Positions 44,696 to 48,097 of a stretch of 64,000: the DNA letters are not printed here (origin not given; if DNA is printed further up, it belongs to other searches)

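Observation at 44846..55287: Cluster of four FG-GAP/VCBS-type repeat proteins, one fused to a large membrane domain and interleaved with YfhO/GT2 genes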

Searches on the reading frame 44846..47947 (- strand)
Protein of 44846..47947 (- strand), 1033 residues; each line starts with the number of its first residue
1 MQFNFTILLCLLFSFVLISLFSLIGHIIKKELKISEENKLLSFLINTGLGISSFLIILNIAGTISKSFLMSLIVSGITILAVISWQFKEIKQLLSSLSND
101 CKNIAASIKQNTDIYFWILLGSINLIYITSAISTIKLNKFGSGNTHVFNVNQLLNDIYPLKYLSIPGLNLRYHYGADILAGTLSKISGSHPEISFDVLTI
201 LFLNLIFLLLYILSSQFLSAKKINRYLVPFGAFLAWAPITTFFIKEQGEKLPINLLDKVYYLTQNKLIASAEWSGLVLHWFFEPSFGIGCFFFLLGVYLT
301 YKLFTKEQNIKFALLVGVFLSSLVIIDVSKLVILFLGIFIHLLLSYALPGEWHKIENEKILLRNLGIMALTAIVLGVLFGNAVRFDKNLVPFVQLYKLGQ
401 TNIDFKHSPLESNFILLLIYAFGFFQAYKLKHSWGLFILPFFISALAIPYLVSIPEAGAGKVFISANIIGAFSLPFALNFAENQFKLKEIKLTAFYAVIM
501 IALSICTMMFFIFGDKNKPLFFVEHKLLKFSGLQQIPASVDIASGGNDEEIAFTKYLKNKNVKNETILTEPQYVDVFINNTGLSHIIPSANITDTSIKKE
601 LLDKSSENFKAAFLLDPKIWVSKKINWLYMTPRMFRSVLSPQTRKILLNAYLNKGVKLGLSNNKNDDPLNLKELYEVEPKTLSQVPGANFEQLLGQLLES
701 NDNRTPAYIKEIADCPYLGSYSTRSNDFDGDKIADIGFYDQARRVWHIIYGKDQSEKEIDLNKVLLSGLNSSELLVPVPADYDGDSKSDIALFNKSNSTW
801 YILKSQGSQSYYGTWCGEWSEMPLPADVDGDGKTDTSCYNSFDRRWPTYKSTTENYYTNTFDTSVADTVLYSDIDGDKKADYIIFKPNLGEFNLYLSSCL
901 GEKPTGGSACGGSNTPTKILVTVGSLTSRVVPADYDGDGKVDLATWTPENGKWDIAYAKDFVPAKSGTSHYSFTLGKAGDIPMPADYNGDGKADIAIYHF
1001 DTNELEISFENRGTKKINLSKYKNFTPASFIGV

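Call 4: search_protein_families(library=pfam, proteins=[window:44846-47947:-], max_evalue=0.1)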
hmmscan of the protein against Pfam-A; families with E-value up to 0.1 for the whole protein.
window:44846-47947:- (1033 aa): 3 families
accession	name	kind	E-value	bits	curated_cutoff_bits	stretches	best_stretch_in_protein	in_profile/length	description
PF13517.12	FG-GAP_3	-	3.7e-15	56.7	26.9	4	781-835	1-58/61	FG-GAP-like repeat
PF01839.29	FG-GAP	-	4.4e-11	42.9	22.1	2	981-997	4-20/37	FG-GAP repeat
PF12256.14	TcdB_toxin_midN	-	0.032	14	24.8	0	931-958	31-58/181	Insecticide toxin TcdB middle/N-terminal region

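Call 5: search_protein_families(library=ncbifam, proteins=[window:44846-47947:-], max_evalue=0.1)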
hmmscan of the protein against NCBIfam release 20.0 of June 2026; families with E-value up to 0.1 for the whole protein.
window:44846-47947:- (1033 aa): 1 family
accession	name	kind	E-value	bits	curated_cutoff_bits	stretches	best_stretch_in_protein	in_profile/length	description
NF000157.1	fusid_est_FusH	equivalog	4.1e-05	22.4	999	1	867-1009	261-451/520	fusidic acid esterase FusH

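Call 10: find_homologous_proteins(query=window:44846-47947:-)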
Query window:44846-47947:- (1033 aa): 21 proteins with E <= 0.001 among 8000 candidates.
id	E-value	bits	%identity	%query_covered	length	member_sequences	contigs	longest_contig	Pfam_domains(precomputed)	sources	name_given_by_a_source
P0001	0.0e+0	2188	100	93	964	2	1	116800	PF01839.30,PF13517.13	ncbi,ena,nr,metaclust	ncbi:MAG: hypothetical protein A3B68_05520 [Candidatus Melainabacteria bacterium RIFCSPHIGHO2_02_FUL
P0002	0.0e+0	1389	59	98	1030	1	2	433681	PF01839.30,PF13517.13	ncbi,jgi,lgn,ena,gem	-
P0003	0.0e+0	1271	55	98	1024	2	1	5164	PF01839.30,PF13517.13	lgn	-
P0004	0.0e+0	1235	53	100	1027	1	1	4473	PF01839.30,PF13517.13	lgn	-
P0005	0.0e+0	1166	50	100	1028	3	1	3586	PF01839.30,PF13517.13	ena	-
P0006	0.0e+0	1157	50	100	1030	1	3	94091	PF01839.30,PF13517.13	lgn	-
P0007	0.0e+0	1156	51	100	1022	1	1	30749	PF01839.30,PF13517.13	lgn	-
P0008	0.0e+0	1135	49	100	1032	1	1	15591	PF01839.30,PF13517.13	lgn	-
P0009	0.0e+0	1112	49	99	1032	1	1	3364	PF01839.30,PF13517.13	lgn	-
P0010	0.0e+0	1019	47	100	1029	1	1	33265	PF13517.13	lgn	-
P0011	0.0e+0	1015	47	100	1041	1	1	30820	PF01839.30,PF13517.13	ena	-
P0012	6.4e-289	979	46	99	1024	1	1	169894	PF13517.13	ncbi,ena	-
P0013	8.8e-280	949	46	100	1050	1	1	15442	PF01839.30,PF13517.13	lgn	-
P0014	2.0e-271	921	45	100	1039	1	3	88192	PF01839.30,PF13517.13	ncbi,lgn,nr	ncbi:MAG: VCBS repeat-containing protein [Candidatus Melainabacteria bacterium]|nr:VCBS repeat-conta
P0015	2.2e-270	918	45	98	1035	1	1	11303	PF01839.30,PF13517.13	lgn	-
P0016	5.1e-269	913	43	100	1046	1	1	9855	PF01839.30,PF13517.13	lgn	-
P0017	1.5e-264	899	44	100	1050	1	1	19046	PF01839.30,PF13517.13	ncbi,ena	-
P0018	1.4e-240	819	40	100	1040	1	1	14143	PF01839.30,PF13517.13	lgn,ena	-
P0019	3.0e-227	775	40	99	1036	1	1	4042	PF01839.30,PF13517.13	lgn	-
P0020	3.6e-201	689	38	99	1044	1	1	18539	PF01839.30,PF13517.13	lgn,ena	-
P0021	3.1e-33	133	33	27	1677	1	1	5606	PF01839.30,PF07646.22,PF13418.13,PF12768.14,PF24681.2,PF17164.11,PF13415.13,PF24981.2,PF01344.32,PF25210.2,PF24996.1,PF13964.13,PF13854.13,PF13517.13,PF25852.1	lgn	-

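Call 12: find_encoding_contigs(protein=P0002, flank=10000, max_places=2)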
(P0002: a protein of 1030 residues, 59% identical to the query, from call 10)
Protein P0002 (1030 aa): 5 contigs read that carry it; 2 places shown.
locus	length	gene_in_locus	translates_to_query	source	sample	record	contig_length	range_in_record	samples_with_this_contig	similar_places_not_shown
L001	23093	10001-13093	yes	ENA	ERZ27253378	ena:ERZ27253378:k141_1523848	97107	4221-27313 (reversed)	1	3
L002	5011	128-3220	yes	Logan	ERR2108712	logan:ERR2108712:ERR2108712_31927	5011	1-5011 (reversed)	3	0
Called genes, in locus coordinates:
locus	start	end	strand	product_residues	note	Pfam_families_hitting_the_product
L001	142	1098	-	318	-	PF02423:OCD_Mu_crystall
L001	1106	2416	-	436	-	PF00909:Ammonium_transp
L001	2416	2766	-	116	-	PF00543:P-II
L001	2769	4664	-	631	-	PF01839:FG-GAP (faint), PF13517:FG-GAP_3 (weak)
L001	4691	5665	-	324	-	PF01839:FG-GAP (faint), PF13517:FG-GAP_3 (weak)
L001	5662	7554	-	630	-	PF10131:PTPS_related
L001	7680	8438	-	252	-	PF00535:Glycos_transf_2, PF10111:Glyco_tranf_2_2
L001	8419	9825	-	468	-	PF01839:FG-GAP (faint), PF13517:FG-GAP_3 (weak)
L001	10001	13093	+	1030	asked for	PF01839:FG-GAP (faint), PF13517:FG-GAP_3 (weak)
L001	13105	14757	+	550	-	-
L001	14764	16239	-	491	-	PF00732:GMC_oxred_N, PF00890:FAD_binding_2 (weak), PF01266:DAO (weak), PF07992:Pyr_redox_2 (faint), PF13450:NAD_binding_8 (weak), PF05199:GMC_oxred_C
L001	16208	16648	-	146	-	-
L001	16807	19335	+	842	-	PF00133:tRNA-synt_1, PF09334:tRNA-synt_1g, PF13603:tRNA-synt_1_2, PF00133:tRNA-synt_1, PF08264:Anticodon_1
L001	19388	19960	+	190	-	PF00117:GATase, PF01174:SNO (weak), PF07685:GATase_3 (weak)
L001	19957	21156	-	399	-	PF03033:Glyco_transf_28, PF04101:Glyco_tran_28_C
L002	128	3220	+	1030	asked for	PF01839:FG-GAP (faint), PF13517:FG-GAP_3 (weak)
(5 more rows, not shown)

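Call 13: find_encoding_contigs(protein=P0012, flank=10000, max_places=2)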
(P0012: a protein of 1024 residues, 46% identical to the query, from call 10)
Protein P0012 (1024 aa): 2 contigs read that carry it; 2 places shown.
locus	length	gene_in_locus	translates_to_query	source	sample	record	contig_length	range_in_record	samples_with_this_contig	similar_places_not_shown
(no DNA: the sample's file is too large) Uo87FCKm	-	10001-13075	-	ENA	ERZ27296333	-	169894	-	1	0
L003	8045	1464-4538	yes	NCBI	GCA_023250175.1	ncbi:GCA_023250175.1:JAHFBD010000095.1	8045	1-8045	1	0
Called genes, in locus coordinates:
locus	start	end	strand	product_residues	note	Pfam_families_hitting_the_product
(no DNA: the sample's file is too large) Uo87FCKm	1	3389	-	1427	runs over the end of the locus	-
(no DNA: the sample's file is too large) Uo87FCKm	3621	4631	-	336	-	PF02423:OCD_Mu_crystall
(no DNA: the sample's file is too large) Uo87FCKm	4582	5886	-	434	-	PF00909:Ammonium_transp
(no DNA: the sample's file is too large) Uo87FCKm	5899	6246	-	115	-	PF00543:P-II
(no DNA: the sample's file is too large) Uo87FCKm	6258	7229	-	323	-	-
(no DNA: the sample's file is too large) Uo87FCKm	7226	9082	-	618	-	PF10131:PTPS_related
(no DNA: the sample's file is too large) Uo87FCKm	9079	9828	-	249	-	PF00535:Glycos_transf_2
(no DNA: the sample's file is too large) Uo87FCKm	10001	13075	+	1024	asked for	PF13517:FG-GAP_3 (faint)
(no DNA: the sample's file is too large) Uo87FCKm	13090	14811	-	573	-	-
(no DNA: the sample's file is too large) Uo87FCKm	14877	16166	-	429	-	-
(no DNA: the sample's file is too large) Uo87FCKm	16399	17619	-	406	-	PF00535:Glycos_transf_2, PF26629:GT2_TM_C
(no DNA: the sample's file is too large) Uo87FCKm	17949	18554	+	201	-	PF13489:Methyltransf_23, PF13847:Methyltransf_31 (weak), PF08241:Methyltransf_11 (weak), PF08242:Methyltransf_12 (faint)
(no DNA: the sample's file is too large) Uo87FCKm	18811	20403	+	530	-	-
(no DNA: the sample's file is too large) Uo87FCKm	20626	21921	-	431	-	PF01637:ATPase_2 (faint), PF25199:nSTAND_NTPase5 (weak), PF13173:AAA_14, PF13635:DUF4143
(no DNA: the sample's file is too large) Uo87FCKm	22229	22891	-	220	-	PF00535:Glycos_transf_2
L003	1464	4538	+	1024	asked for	PF13517:FG-GAP_3 (faint)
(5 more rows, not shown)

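Call 14: find_encoding_contigs(protein=P0014, flank=10000, max_places=1)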
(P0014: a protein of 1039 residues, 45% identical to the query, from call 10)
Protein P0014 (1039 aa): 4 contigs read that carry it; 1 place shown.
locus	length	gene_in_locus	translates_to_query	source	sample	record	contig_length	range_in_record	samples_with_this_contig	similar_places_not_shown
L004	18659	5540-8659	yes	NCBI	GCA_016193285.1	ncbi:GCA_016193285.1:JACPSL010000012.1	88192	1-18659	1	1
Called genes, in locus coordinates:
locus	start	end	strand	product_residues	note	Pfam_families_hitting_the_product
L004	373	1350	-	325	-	-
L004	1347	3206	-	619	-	PF10131:PTPS_related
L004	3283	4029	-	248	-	PF00535:Glycos_transf_2, PF13641:Glyco_tranf_2_3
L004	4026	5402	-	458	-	PF01637:ATPase_2, PF13173:AAA_14, PF13401:AAA_22, PF01022:HTH_5 (weak), PF03008:DUF234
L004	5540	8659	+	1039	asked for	PF01839:FG-GAP (faint), PF13517:FG-GAP_3 (faint)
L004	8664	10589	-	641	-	-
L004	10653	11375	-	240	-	PF00535:Glycos_transf_2, PF10111:Glyco_tranf_2_2 (weak)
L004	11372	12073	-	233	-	PF03291:mRNA_G-N7_MeTrfase (faint), PF02353:CMAS (weak), PF13489:Methyltransf_23, PF13847:Methyltransf_31, PF08241:Methyltransf_11 (weak), PF08242:Methyltransf_12, PF13649:Methyltransf_25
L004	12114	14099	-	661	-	PF01839:FG-GAP (faint), PF13517:FG-GAP_3 (faint)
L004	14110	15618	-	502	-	PF13517:FG-GAP_3 (faint)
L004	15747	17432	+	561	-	PF10131:PTPS_related (weak)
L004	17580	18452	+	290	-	PF02353:CMAS (weak), PF03141:Methyltransf_29 (weak), PF13489:Methyltransf_23, PF13847:Methyltransf_31, PF08241:Methyltransf_11, PF08242:Methyltransf_12, PF13649:Methyltransf_25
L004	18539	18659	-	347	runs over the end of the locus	PF00288:GHMP_kinases_N, PF08544:GHMP_kinases_C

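Call 15: find_encoding_contigs(protein=P0020, flank=10000, max_places=1)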
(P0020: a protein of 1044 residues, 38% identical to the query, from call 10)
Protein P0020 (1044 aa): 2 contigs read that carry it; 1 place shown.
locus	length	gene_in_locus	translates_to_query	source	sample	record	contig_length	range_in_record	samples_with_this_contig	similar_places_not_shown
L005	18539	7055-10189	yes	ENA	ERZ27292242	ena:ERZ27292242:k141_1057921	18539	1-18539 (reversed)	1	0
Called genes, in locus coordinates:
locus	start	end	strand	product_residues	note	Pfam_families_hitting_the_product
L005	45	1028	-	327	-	PF02423:OCD_Mu_crystall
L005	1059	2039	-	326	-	PF01839:FG-GAP (faint), PF13517:FG-GAP_3 (weak)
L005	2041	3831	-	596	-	PF10131:PTPS_related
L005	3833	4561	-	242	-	PF00535:Glycos_transf_2, PF10111:Glyco_tranf_2_2 (weak), PF13641:Glyco_tranf_2_3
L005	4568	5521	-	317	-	PF00535:Glycos_transf_2, PF10111:Glyco_tranf_2_2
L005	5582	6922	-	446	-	-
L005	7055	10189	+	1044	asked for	PF01839:FG-GAP (faint), PF13517:FG-GAP_3 (faint)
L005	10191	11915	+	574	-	PF01073:3Beta_HSD (weak), PF01370:Epimerase, PF04321:RmlD_sub_bind, PF16363:GDP_Man_Dehyd (weak), PF02719:Polysacc_synt_2 (weak), PF00535:Glycos_transf_2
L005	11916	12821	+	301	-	PF13489:Methyltransf_23, PF13847:Methyltransf_31, PF08241:Methyltransf_11, PF08242:Methyltransf_12, PF13649:Methyltransf_25 (weak)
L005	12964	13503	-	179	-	PF00908:dTDP_sugar_isom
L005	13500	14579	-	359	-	PF04321:RmlD_sub_bind (faint), PF01370:Epimerase, PF02719:Polysacc_synt_2, PF16363:GDP_Man_Dehyd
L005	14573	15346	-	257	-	PF00483:NTP_transferase, PF12804:NTP_transf_3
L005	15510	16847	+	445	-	PF01041:DegT_DnrJ_EryC1, PF01212:Beta_elim_lyase (weak)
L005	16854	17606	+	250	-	PF00809:Pterin_bind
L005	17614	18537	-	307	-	?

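Call 16: find_encoding_contigs(protein=P0018, flank=10000, max_places=1)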
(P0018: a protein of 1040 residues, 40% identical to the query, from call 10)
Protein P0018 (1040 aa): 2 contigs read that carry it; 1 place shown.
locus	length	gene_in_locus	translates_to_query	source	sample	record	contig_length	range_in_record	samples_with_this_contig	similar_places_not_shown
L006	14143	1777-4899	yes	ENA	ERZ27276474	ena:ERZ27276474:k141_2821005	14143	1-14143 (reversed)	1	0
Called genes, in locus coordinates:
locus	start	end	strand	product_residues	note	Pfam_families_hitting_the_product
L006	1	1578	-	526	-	?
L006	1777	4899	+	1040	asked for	PF01839:FG-GAP (faint), PF13517:FG-GAP_3 (faint)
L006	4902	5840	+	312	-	PF00535:Glycos_transf_2, PF10111:Glyco_tranf_2_2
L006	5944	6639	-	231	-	-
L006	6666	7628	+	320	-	PF00924:MS_channel_2nd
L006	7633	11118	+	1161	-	PF23657:DUF7151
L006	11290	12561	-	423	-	-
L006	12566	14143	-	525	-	?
